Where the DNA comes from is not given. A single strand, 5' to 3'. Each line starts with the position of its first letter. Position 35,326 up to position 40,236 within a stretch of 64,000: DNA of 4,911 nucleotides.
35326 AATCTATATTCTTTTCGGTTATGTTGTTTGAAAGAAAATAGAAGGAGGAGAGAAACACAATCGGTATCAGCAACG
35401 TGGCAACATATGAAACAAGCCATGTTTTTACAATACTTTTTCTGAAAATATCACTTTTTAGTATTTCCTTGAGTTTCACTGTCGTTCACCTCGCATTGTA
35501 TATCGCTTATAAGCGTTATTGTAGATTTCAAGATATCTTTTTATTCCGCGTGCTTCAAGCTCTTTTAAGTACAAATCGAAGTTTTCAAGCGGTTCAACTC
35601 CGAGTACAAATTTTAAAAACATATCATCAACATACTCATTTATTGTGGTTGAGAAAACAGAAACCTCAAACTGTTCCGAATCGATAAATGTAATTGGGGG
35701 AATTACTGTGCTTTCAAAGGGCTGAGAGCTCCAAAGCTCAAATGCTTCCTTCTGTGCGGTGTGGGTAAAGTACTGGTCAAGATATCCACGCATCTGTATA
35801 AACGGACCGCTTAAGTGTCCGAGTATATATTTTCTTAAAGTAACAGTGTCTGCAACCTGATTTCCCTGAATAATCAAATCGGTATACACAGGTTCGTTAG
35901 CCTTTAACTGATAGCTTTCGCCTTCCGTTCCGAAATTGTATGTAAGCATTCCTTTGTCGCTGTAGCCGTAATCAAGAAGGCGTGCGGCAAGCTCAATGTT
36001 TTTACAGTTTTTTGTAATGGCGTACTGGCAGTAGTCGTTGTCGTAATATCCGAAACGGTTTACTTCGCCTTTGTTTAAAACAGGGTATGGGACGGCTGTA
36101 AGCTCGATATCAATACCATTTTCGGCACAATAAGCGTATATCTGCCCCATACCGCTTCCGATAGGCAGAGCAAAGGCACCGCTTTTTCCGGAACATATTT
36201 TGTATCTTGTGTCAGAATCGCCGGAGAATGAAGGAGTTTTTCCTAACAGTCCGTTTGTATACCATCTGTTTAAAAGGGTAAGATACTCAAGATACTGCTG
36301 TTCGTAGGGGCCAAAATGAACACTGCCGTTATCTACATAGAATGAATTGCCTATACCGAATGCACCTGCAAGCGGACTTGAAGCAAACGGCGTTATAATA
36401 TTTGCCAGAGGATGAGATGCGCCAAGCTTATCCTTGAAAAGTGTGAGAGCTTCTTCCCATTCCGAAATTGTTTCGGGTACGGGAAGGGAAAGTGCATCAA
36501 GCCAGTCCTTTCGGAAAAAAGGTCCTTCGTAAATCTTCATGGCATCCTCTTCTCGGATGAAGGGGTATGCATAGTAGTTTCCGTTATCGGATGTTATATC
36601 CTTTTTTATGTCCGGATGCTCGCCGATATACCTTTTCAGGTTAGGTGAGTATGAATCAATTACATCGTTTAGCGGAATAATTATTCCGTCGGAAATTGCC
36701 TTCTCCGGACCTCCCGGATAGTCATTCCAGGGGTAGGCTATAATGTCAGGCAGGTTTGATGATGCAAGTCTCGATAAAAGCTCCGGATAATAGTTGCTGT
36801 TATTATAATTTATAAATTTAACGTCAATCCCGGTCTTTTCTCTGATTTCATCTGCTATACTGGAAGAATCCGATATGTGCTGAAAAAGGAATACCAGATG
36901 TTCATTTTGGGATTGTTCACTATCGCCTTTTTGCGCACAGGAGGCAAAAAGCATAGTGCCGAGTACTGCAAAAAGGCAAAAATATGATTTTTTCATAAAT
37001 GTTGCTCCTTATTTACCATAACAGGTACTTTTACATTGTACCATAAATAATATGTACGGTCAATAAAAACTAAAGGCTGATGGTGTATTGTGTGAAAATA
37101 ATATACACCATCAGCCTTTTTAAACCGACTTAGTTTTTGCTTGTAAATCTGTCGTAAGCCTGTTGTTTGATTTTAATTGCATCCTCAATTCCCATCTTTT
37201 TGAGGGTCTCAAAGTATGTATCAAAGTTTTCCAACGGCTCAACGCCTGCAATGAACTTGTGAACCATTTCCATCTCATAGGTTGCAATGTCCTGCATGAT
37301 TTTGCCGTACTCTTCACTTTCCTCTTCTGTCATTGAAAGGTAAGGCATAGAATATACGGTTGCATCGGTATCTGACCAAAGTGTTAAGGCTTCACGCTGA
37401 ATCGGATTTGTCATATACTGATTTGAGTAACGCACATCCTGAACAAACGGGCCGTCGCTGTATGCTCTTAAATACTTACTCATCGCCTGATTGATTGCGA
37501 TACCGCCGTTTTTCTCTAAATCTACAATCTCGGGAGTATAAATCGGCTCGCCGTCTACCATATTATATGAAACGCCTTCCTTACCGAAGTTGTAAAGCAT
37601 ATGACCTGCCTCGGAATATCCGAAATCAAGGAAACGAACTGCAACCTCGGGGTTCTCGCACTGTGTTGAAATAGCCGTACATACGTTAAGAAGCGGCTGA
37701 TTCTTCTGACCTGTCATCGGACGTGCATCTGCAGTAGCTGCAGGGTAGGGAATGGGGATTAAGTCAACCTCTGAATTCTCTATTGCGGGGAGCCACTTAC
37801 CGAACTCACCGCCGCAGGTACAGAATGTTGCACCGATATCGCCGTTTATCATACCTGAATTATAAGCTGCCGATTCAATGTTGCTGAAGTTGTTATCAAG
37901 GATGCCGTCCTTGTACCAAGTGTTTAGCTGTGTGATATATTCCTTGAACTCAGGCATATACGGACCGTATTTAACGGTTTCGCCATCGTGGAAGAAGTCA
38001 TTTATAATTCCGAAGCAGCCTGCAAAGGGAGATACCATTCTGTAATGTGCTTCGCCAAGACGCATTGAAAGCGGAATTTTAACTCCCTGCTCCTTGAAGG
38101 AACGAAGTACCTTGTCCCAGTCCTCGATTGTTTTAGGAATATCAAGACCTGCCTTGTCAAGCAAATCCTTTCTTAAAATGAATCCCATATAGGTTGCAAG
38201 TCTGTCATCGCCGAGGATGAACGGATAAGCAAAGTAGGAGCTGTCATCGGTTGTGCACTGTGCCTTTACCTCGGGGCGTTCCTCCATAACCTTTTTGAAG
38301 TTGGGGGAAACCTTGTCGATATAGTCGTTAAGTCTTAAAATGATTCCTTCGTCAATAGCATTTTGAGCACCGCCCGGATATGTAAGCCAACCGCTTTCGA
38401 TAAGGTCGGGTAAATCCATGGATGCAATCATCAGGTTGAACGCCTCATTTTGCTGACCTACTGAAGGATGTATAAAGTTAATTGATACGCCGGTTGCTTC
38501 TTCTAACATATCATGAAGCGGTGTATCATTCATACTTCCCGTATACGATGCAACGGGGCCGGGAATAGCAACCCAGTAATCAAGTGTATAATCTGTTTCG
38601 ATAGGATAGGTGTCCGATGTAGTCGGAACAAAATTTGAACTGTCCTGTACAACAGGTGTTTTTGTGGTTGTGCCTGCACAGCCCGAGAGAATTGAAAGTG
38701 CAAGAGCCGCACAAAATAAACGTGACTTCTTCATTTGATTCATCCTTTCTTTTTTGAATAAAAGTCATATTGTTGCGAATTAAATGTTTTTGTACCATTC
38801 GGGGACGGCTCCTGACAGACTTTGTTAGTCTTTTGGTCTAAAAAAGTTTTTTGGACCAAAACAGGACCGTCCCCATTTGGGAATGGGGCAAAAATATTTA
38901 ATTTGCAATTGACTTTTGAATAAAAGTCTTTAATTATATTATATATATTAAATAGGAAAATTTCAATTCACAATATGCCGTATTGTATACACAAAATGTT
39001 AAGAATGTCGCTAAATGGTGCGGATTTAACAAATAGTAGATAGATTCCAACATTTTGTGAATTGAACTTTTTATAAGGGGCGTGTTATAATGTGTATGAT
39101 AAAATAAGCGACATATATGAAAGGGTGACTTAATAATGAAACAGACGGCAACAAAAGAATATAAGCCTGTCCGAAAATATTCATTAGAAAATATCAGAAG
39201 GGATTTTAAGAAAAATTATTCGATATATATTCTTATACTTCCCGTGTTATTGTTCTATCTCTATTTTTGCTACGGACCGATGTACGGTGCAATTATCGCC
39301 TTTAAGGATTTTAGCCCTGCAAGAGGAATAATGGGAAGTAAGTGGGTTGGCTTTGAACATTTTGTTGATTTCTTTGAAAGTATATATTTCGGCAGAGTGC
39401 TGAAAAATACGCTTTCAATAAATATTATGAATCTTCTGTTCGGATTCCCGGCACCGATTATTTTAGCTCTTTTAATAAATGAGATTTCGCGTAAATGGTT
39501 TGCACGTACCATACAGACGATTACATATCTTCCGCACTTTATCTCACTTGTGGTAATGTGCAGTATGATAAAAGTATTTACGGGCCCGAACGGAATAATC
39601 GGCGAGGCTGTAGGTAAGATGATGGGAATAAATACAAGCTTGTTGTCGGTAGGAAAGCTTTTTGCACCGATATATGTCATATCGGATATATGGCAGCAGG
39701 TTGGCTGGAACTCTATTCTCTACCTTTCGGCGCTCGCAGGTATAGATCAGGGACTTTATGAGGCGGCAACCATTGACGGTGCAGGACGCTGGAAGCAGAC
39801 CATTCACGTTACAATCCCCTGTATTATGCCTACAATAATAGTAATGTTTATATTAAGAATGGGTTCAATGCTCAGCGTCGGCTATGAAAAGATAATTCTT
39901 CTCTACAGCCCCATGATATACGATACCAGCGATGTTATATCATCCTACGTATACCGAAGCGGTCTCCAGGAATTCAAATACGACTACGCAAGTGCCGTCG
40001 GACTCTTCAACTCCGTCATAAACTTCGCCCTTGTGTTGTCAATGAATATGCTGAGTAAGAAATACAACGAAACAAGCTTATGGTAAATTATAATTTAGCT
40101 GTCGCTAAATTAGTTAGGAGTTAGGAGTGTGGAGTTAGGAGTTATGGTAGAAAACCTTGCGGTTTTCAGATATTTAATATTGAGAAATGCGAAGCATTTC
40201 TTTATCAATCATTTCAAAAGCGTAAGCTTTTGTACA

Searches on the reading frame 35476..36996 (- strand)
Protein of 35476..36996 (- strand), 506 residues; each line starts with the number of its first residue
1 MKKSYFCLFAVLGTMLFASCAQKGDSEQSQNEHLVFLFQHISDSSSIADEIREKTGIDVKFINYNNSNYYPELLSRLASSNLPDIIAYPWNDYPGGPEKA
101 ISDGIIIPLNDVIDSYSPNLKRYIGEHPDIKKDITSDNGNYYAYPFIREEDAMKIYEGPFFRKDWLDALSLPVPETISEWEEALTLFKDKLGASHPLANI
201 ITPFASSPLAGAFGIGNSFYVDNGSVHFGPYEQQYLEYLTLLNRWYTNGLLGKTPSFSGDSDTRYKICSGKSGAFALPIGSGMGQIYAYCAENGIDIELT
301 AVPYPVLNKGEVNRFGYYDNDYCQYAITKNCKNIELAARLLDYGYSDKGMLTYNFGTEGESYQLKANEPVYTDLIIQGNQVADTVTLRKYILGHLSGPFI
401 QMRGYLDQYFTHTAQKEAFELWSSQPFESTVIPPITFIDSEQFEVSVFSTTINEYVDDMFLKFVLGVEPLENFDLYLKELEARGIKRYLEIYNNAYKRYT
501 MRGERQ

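Call 23: search_protein_families(library=pfam, proteins=[window:35476-36996:-], max_evalue=0.00001)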
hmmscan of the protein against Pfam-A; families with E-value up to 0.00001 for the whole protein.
window:35476-36996:- (506 aa): 1 family
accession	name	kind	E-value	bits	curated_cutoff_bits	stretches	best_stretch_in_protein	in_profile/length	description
PF01547.30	SBP_bac_1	-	9.9e-14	52.5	26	1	53-350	20-306/307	Bacterial extracellular solute-binding protein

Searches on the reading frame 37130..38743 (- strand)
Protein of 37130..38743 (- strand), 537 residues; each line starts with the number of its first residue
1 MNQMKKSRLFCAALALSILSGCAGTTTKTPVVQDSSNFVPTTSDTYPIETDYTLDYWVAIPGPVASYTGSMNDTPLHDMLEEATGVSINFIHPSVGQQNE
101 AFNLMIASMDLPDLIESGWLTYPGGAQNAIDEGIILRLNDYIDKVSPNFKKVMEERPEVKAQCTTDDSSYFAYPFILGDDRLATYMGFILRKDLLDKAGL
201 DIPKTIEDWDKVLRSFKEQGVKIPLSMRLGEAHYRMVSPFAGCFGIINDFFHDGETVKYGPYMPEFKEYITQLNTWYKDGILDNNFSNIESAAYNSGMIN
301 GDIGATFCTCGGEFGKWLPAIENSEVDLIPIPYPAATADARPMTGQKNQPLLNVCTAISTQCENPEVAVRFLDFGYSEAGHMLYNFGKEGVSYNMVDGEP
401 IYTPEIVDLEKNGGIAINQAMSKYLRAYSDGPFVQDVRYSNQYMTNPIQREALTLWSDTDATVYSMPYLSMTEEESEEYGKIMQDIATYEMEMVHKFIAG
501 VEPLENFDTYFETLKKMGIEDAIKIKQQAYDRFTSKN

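Call 23: search_protein_families(library=pfam, proteins=[window:37130-38743:-], max_evalue=0.00001)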
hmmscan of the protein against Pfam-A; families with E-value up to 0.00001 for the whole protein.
window:37130-38743:- (537 aa): 2 families
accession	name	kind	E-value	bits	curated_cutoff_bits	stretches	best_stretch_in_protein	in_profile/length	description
PF01547.30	SBP_bac_1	-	1.7e-12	48.4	26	1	82-380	20-305/307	Bacterial extracellular solute-binding protein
PF13416.11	SBP_bac_8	-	3.5e-11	43.9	27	1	78-378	4-246/279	Bacterial extracellular solute-binding protein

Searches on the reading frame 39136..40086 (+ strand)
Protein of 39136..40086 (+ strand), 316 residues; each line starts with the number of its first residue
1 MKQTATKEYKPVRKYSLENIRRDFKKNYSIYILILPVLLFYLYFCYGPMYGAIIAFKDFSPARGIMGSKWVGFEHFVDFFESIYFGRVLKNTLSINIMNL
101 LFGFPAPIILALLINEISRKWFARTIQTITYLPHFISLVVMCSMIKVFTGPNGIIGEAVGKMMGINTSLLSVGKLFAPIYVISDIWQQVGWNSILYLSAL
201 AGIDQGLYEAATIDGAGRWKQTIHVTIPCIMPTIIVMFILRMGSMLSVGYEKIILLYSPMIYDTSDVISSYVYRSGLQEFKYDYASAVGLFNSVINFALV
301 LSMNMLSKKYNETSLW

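Call 23: search_protein_families(library=pfam, proteins=[window:39136-40086:+], max_evalue=0.00001)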
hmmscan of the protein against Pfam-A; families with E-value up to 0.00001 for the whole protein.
window:39136-40086:+ (316 aa): 1 family
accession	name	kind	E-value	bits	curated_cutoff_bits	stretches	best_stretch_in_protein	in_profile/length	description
PF00528.27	BPD_transp_1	-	1.6e-15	57.8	26.4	1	103-309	1-181/184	Binding-protein-dependent transport system inner membrane component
